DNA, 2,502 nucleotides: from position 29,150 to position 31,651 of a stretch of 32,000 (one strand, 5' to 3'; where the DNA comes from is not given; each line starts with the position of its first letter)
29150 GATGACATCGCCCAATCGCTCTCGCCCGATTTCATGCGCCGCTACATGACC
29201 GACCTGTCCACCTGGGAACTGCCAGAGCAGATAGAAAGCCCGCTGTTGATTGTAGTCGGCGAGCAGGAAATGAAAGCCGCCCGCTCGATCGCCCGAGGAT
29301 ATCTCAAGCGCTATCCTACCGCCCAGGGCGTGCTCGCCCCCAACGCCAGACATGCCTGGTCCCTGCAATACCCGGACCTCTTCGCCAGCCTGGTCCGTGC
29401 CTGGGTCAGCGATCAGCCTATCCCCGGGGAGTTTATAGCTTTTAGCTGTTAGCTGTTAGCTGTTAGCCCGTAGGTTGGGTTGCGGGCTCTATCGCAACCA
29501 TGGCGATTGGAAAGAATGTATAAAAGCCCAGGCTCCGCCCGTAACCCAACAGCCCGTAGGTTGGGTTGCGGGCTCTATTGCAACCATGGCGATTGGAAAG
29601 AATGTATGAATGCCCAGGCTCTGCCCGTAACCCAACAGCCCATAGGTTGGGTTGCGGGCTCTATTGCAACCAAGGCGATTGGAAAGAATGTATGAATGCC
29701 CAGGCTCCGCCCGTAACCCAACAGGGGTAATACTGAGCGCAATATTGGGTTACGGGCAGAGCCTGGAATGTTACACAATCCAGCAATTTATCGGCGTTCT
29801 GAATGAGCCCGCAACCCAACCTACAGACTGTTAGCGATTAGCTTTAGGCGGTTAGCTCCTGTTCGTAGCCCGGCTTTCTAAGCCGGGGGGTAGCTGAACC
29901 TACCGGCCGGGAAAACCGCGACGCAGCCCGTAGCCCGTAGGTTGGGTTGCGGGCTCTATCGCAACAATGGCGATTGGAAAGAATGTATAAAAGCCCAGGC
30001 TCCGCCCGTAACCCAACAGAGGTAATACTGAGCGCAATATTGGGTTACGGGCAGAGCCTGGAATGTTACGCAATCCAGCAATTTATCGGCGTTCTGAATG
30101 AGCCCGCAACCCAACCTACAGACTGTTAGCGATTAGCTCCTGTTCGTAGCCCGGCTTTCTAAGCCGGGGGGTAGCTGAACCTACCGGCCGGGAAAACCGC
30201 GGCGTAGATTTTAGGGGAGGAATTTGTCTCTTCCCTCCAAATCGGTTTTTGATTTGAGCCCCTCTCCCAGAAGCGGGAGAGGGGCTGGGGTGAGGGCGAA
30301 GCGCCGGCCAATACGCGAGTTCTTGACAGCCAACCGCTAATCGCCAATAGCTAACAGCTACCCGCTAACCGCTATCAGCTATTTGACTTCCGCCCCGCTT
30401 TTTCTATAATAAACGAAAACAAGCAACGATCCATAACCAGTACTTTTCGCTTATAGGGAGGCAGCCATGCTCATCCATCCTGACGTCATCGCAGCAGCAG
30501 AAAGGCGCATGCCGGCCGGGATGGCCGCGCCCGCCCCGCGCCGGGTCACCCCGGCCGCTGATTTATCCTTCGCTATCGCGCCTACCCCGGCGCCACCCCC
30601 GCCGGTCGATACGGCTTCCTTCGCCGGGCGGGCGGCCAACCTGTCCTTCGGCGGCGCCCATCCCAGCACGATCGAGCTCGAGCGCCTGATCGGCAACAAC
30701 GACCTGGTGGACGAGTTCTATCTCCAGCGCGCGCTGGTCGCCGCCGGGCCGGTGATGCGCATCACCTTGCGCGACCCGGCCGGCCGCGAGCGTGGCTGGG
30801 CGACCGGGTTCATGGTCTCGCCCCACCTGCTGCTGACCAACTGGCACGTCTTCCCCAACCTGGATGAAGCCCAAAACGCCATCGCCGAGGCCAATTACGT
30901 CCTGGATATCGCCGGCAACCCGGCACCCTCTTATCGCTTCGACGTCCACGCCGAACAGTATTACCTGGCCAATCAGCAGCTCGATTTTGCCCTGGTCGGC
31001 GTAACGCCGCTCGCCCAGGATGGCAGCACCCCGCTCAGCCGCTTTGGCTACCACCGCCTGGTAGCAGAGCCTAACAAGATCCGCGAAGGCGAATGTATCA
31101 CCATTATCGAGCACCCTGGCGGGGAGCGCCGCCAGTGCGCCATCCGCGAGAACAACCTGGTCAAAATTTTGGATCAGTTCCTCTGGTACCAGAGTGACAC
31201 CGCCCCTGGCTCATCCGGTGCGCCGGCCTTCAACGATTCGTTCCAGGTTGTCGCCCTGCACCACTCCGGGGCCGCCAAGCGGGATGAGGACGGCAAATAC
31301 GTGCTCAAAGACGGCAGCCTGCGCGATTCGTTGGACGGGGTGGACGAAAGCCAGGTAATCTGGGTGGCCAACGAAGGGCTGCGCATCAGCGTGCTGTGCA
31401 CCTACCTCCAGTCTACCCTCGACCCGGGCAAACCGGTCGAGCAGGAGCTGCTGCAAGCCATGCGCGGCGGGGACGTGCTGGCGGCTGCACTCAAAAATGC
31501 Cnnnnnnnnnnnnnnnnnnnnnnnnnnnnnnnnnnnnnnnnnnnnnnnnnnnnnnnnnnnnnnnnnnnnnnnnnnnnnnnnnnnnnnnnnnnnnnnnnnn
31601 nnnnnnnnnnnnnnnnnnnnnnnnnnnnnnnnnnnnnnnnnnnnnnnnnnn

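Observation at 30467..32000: Unlisted open-ended gene: serine protease fused to a non-specific endonuclease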

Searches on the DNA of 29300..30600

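Call 16: search_rna_families(source=window, start=29300, end=30600, threshold=evalue, max_evalue=1)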
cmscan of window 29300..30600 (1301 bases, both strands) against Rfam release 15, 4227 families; matches with E-value up to 1: 0.
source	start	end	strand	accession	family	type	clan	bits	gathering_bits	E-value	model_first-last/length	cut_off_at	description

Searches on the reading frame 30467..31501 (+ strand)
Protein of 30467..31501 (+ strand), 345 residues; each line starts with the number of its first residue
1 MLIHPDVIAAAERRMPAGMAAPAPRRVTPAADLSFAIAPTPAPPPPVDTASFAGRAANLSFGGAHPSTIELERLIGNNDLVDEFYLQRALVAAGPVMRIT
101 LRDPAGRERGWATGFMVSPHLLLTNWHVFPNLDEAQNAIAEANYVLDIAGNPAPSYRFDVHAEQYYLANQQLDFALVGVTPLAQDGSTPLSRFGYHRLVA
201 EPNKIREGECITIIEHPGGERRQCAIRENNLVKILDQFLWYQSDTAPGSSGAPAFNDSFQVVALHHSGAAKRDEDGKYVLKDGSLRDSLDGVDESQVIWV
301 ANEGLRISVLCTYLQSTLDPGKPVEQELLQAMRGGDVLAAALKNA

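Call 69: predict_structure(alignment_id=A2)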
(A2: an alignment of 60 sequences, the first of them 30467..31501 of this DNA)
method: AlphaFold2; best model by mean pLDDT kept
length: 345 residues; sequences in the alignment: 60
mean_pLDDT: 83.2   pTM: 0.81
mean pLDDT of the five models: 83.2, 83.2, 82.9, 82.9, 82.7
residues with pLDDT >= 90: 195; 70-90: 67; 50-70: 57; < 50: 26
segments of 3 or more residues with pLDDT < 50: 25-28, 30-41, 76-81
pLDDT, mean of each block of 10 residues (from residue 1): 82 87 51 41 57 62 52 48 76 94 93 96 96 95 75 89 96 97 97 97 92 80 79 95 73 93 92 93 92 85 95 97 97 93 73
secondary structure, 60 per line:
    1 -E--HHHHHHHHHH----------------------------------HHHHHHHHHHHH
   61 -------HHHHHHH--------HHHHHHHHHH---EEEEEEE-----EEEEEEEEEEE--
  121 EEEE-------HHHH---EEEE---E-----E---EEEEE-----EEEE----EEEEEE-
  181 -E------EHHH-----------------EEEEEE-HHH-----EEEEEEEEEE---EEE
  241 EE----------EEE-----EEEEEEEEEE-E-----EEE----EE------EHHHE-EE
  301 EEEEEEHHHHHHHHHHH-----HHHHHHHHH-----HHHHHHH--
elements in order: H5-14 H49-60 H68-74 H83-92 E96-102 E108-118 E121-124 H132-135 E139-142 E156-160 E166-169 E174-179 E210-215 E225-234 E238-242 E253-255 E261-270 E278-280 E299-306 H307-317 H323-331 H337-343
